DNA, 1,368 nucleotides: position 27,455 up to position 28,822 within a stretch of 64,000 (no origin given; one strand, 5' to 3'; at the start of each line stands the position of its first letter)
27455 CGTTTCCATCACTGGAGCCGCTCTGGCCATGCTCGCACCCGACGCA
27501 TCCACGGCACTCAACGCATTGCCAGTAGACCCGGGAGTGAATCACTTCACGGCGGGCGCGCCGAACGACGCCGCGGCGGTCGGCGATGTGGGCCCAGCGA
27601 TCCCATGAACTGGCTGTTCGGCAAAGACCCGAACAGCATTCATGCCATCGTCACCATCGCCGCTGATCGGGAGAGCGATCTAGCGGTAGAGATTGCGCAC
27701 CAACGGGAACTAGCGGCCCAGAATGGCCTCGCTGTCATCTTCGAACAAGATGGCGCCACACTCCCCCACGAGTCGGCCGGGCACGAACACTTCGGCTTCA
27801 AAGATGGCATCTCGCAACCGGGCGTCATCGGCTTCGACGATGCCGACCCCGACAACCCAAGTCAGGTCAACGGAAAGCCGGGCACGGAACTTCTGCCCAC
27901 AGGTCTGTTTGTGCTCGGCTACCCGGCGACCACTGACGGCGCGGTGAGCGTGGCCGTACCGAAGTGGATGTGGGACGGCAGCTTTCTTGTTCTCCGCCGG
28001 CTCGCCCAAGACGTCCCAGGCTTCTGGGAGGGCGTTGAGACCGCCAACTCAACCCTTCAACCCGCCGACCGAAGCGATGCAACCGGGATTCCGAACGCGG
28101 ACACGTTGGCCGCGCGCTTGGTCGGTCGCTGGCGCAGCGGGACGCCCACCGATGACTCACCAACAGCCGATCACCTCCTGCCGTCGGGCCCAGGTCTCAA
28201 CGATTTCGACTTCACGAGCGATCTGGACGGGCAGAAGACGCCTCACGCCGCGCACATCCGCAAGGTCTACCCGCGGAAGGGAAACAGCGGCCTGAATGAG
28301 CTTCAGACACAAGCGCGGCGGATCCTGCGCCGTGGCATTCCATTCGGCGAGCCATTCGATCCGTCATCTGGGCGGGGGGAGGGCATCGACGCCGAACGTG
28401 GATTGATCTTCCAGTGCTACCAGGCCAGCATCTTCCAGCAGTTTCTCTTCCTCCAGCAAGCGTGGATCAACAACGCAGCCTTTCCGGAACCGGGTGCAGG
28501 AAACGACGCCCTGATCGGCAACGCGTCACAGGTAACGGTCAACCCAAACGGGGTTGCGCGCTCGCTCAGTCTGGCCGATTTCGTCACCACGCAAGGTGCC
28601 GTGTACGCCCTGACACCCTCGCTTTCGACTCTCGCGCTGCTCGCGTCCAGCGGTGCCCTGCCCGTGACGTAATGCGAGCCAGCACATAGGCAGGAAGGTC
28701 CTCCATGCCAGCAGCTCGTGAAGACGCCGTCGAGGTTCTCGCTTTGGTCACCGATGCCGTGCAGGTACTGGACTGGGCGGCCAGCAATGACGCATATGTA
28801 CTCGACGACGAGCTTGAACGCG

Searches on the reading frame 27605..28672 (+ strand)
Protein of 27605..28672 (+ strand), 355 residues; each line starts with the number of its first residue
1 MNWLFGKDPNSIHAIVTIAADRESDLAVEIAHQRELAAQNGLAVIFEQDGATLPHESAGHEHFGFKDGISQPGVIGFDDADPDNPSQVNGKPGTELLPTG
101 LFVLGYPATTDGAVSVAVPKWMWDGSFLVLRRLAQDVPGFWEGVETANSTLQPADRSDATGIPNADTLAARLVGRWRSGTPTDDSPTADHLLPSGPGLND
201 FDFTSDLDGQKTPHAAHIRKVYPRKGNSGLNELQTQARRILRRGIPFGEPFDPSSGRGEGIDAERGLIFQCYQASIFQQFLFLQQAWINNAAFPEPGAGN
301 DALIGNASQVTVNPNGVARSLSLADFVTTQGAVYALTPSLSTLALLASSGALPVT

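Call 89: search_protein_families(library=pfam, proteins=[window:27605-28672:+], max_evalue=0.001)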
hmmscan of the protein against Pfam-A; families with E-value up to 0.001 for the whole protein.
window:27605-28672:+ (355 aa): 1 family
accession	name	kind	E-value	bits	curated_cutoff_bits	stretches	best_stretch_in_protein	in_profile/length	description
PF20628.3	Dyp_perox_C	-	3.9e-07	30.4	20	1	119-289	31-139/166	Dyp-type peroxidase, C-terminal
